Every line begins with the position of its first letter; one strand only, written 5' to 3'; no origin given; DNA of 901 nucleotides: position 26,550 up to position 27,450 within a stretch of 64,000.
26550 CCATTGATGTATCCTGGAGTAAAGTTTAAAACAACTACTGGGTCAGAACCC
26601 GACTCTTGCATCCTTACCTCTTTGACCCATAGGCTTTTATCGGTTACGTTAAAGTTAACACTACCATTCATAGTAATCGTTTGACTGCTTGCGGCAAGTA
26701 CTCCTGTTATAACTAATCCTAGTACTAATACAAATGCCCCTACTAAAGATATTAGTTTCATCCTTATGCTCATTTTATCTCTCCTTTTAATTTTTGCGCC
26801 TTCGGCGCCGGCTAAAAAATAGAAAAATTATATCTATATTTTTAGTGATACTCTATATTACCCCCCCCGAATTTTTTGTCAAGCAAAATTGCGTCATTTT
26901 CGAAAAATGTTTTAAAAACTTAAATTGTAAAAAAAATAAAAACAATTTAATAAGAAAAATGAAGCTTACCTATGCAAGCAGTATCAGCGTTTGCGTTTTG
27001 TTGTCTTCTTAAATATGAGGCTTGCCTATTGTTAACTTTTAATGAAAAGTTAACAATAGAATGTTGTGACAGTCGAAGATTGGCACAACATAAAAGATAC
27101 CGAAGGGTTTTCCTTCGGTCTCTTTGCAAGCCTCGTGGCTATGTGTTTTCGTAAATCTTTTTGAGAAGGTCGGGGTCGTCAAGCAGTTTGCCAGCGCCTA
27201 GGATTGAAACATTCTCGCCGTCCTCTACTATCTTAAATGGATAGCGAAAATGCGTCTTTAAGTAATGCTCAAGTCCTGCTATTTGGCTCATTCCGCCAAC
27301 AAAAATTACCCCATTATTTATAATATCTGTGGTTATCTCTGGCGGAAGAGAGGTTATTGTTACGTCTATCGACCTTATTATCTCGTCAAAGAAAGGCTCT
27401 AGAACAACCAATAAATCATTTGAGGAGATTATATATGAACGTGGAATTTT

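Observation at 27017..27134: Conserved 118-nt closing-stem-plus-three-hairpin element with compensatory base-pair changes between its two copies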

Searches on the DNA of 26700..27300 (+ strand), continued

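Call 31: search_with_rna_model(model_id=R1, sources=[L032, L033, L034, L035, L036, L037, L038, L039, L040, L041, L042, L043, L044, L006], max_evalue=10)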
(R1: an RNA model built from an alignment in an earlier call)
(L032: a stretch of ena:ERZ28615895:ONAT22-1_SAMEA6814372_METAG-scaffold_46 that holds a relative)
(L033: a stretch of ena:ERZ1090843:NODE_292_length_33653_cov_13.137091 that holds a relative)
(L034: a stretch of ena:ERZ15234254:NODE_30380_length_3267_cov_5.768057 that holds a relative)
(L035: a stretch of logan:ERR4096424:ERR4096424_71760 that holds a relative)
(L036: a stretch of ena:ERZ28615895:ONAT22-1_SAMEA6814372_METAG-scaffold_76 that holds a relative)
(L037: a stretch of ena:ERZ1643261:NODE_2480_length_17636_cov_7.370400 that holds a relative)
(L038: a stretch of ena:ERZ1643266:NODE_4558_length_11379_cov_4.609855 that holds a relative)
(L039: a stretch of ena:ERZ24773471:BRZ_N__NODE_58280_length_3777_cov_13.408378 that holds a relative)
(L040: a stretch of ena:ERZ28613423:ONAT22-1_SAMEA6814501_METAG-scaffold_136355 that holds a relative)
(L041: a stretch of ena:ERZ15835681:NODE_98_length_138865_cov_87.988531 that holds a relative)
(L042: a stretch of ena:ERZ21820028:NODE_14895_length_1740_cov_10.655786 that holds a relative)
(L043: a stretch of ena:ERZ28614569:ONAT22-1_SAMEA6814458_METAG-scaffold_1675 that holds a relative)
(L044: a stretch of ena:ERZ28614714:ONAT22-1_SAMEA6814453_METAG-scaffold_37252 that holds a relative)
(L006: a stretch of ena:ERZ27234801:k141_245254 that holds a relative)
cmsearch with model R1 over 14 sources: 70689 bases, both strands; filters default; matches with E-value up to 10: 3.
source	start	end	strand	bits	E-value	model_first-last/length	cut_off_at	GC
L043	2542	2659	-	133.3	3.8e-32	1-118/118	no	0.4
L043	2551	2583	+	22.9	0.0011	77-109/118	no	0.45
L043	2617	2650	+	21.1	0.003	10-43/118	no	0.26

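Call 41: search_with_rna_model(model_id=R1, sources=[L045, L046, L047, L048], max_evalue=10, show_alignments=2)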
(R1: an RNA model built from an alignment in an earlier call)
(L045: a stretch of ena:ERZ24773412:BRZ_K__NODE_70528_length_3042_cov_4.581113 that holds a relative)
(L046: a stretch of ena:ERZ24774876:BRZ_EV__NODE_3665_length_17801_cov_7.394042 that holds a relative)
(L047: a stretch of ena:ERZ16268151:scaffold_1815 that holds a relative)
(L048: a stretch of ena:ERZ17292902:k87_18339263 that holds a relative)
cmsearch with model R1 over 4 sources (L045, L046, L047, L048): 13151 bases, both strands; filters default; matches with E-value up to 10: 6.
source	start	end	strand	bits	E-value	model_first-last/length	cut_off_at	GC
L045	119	236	-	134.3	3.9e-33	1-118/118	no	0.4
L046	2257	2370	-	91.4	4.6e-22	1-118/118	no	0.33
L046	2043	2155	-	65.8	1.8e-15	1-118/118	no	0.34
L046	2257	2370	+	63.3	7.8e-15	1-118/118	no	0.33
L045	194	227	+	24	0.0001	10-43/118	no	0.21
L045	128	160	+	21.7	0.00041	77-109/118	no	0.45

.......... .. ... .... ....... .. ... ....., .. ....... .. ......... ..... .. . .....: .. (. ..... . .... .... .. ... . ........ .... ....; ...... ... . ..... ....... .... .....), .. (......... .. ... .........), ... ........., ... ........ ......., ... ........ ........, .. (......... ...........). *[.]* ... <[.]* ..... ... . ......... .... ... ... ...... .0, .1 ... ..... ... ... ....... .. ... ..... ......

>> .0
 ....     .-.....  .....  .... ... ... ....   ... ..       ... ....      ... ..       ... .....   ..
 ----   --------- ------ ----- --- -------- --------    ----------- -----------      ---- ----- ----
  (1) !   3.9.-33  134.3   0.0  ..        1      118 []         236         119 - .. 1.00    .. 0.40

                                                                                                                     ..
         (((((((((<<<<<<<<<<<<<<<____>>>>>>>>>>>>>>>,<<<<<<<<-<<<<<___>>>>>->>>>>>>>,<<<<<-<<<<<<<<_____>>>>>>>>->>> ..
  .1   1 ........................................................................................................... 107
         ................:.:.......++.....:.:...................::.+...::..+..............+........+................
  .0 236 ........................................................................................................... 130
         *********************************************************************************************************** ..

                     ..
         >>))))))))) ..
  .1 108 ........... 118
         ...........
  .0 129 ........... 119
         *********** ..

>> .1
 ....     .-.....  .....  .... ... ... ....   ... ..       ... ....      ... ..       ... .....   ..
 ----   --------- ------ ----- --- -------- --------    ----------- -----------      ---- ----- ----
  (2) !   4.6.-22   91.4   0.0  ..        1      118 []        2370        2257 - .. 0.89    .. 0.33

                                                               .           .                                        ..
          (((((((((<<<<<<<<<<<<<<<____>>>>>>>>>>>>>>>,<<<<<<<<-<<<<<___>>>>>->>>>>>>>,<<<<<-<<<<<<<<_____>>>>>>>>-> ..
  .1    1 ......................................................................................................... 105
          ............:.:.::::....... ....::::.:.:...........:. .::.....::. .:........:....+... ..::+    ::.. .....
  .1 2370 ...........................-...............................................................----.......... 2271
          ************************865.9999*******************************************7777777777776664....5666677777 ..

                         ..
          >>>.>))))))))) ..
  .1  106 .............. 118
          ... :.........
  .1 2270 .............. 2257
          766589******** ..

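Call 45: search_with_rna_model(model_id=R1, sources=[window, L001, L005, L043, L046], max_evalue=1e-13, make_alignment=true)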
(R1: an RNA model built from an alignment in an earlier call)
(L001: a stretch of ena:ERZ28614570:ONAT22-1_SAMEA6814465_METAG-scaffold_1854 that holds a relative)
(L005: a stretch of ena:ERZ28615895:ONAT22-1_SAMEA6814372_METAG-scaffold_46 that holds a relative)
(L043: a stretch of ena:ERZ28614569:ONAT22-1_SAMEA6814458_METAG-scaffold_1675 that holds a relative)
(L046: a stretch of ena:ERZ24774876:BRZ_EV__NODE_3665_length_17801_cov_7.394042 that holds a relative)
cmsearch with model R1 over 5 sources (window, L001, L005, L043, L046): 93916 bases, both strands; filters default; matches with E-value up to 1e-13: 8.
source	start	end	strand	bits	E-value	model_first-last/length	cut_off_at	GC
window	27017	27134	+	134.6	2.4e-32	1-118/118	no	0.39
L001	3640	3757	-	134.3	2.8e-32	1-118/118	no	0.4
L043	2542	2659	-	133.3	5.1e-32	1-118/118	no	0.4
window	48537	48654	+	131.1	1.8e-31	1-118/118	no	0.36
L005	3244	3361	-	125.8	4.5e-30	1-118/118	no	0.37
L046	2257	2370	-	91.4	3.3e-21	1-118/118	no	0.33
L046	2043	2155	-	65.8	1.3e-14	1-118/118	no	0.34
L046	2257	2370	+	63.3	5.5e-14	1-118/118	no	0.33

Alignment A5: 8 matches aligned to the model, 121 columns, each read 5' to 3' on its own strand. Consensus structure (alignment columns), stored with it:
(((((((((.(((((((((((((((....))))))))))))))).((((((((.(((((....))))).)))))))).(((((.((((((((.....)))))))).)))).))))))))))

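Call 47: search_with_rna_model(model_id=R1, sources=[window, L001, L005, L043, L046], max_evalue=3e-14, make_alignment=true)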
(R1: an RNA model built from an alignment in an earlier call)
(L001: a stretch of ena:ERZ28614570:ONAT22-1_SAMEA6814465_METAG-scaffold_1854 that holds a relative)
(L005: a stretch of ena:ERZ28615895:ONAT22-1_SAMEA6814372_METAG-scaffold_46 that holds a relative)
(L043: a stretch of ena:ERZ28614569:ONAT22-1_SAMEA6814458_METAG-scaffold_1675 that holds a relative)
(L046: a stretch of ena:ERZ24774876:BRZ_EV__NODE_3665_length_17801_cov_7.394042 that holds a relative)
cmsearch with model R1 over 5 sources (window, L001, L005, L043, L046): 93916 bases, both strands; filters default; matches with E-value up to 3e-14: 7.
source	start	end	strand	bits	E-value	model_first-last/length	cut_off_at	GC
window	27017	27134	+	134.6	2.4e-32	1-118/118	no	0.39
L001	3640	3757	-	134.3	2.8e-32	1-118/118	no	0.4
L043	2542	2659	-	133.3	5.1e-32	1-118/118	no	0.4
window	48537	48654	+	131.1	1.8e-31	1-118/118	no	0.36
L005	3244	3361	-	125.8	4.5e-30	1-118/118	no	0.37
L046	2257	2370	-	91.4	3.3e-21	1-118/118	no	0.33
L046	2043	2155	-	65.8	1.3e-14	1-118/118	no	0.34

Alignment A6: 7 matches aligned to the model, 121 columns, each read 5' to 3' on its own strand. Consensus structure (alignment columns), stored with it:
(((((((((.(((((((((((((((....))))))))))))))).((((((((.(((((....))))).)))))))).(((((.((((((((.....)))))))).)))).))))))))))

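Call 49: build_rna_model(alignment_id=A6)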
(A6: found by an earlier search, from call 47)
Model R2 built from alignment A6 (7 sequences, 121 columns); structure: stored with the alignment.
model positions 118; base pairs 50; branch points 2; effective number of sequences 0.7; information 0.59 bits per position. Calibrated on 0.2 Mb of random sequence (short: E-values are rough).
structure used (alignment columns):
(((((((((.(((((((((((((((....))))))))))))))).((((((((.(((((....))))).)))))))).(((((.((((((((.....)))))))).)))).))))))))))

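Call 50: search_with_rna_model(model_id=R2, source=window, filters=off, max_evalue=10)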
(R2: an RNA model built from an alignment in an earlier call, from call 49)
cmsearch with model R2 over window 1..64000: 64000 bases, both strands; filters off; matches with E-value up to 10: 34.
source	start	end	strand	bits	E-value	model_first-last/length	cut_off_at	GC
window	27017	27134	+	133.2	4.3e-35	1-118/118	no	0.39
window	48537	48654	+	130.5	2.5e-34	1-118/118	no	0.36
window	48537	48654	-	73.7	2.1e-18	1-118/118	no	0.36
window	27017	27134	-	67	1.5e-16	1-118/118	no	0.39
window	48315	48369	+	23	0.00032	1-118/118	no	0.25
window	60385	60457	-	18.8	0.0048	1-118/118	no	0.23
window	48264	48366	-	18.6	0.0055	1-118/118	no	0.32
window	55604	55682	+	14.9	0.059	1-118/118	no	0.25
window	60391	60423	+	14.6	0.071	77-109/118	no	0.18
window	40100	40241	-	13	0.2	1-118/118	no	0.31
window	47990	48133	-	13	0.21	1-118/118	no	0.4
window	34597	34627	-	12.3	0.33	78-108/118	no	0.29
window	53626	53682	-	11.9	0.41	1-118/118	no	0.21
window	47973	48065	+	11.3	0.6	1-118/118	no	0.33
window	44798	44926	+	10.8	0.84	1-118/118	no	0.32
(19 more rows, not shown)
